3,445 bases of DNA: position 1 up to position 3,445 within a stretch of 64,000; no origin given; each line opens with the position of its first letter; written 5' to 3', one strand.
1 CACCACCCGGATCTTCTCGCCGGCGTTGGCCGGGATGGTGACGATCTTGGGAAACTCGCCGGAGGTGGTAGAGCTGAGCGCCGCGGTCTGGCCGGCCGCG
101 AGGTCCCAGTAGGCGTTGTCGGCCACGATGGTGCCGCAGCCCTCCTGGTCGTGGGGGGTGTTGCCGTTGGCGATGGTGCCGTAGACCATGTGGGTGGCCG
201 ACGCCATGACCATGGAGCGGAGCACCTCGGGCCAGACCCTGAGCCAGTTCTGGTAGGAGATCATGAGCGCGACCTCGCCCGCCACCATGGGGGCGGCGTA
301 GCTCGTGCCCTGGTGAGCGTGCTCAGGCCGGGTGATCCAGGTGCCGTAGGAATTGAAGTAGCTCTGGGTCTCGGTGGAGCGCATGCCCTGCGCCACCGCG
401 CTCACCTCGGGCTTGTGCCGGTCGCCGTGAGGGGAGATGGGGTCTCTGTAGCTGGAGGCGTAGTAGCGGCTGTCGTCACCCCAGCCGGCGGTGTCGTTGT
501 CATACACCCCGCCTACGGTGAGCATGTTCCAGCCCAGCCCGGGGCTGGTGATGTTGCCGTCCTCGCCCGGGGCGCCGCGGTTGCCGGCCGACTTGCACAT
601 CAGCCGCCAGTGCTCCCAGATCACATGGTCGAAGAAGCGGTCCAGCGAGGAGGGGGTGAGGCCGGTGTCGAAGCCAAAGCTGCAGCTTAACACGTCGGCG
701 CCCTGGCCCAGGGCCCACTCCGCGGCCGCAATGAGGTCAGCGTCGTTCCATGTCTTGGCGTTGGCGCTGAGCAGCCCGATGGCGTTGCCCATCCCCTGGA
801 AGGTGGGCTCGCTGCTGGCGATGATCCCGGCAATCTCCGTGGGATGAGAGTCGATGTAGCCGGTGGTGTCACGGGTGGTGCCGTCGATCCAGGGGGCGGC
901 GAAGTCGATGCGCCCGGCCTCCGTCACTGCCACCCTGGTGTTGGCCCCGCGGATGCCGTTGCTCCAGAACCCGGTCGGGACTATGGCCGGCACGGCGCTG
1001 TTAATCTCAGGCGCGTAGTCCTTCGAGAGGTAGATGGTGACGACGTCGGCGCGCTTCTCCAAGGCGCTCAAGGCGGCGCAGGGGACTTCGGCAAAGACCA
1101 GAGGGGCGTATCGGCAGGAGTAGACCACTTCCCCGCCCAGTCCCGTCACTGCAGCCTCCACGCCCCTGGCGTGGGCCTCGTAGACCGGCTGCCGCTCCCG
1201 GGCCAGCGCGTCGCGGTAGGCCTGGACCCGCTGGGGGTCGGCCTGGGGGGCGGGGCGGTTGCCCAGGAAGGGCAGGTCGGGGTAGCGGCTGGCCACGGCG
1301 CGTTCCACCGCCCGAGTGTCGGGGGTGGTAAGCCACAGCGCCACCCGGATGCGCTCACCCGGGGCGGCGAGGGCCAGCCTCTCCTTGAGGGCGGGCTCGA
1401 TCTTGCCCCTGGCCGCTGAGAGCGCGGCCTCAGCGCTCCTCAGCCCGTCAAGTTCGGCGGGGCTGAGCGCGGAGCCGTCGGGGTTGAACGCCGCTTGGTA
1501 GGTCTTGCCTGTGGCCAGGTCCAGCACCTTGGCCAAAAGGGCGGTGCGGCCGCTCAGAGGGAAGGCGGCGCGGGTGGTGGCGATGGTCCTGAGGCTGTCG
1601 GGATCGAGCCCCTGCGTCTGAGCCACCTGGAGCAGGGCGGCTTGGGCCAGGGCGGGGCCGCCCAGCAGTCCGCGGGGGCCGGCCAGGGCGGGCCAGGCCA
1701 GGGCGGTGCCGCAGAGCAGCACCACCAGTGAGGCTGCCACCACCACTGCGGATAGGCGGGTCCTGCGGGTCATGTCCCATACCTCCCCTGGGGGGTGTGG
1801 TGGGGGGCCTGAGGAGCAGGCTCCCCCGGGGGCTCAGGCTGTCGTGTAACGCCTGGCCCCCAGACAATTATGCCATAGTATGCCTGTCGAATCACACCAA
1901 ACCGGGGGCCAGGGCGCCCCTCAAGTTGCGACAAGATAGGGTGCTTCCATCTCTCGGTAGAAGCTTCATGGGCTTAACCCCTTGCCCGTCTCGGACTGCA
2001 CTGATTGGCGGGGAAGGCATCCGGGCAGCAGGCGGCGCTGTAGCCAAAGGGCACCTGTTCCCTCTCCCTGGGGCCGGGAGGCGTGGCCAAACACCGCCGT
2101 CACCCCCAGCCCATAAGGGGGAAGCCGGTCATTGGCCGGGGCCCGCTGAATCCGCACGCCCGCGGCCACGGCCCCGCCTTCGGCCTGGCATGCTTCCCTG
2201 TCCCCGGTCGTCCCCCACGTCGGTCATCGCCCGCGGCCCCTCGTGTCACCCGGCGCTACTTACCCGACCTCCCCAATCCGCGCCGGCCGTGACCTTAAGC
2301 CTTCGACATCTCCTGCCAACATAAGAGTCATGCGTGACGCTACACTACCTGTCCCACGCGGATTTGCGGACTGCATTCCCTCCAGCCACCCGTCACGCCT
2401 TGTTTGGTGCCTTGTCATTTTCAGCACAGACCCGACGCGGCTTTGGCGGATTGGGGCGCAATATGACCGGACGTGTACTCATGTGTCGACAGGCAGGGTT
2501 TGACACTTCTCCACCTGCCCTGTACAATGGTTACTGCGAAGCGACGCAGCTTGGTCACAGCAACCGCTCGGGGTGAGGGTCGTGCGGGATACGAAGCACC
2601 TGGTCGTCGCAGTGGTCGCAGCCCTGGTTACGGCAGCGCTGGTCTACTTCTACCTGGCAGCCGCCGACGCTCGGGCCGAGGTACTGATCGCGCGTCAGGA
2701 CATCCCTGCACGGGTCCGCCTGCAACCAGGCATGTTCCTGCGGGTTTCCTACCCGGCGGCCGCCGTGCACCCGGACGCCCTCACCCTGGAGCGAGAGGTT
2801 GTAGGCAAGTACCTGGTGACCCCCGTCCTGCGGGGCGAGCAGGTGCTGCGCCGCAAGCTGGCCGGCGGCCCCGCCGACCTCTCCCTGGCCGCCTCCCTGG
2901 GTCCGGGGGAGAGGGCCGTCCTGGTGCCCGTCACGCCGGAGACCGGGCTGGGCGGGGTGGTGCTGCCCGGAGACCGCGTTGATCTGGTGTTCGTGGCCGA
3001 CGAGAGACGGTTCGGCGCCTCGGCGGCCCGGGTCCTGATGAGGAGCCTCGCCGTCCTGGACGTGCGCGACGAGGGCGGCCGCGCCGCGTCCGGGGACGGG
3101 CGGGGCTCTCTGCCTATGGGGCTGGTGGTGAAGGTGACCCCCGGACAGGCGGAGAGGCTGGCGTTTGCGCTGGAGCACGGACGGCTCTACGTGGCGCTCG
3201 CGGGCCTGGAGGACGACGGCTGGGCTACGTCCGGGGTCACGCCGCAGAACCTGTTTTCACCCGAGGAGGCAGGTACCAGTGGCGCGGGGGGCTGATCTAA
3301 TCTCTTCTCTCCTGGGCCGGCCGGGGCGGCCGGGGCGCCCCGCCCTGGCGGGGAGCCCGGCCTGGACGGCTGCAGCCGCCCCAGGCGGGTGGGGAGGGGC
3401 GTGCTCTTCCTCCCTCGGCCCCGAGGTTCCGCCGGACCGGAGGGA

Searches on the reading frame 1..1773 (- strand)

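Call 53: search_protein_families(library=pfam, proteins=[window:1-1773:-], max_evalue=0.001)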
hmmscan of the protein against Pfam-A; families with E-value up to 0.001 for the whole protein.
window:1-1773:- (591 aa): 1 family
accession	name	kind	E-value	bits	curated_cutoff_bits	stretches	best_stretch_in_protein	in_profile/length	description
PF00082.27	Peptidase_S8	-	1.7e-26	93.7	21.8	1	286-533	32-274/288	Subtilase family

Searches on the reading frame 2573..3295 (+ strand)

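Call 53: search_protein_families(library=pfam, proteins=[window:2573-3295:+], max_evalue=0.001)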
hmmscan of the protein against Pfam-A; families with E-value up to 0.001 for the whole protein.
window:2573-3295:+ (240 aa): 2 families
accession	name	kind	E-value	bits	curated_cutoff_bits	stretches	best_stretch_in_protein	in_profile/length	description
PF16976.10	RcpC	-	2.4e-19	69.7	28.8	1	105-209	3-113/114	Flp pilus assembly protein RcpC/CpaB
PF08666.17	SAF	-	0.00079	20.4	21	0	36-92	2-58/63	SAF domain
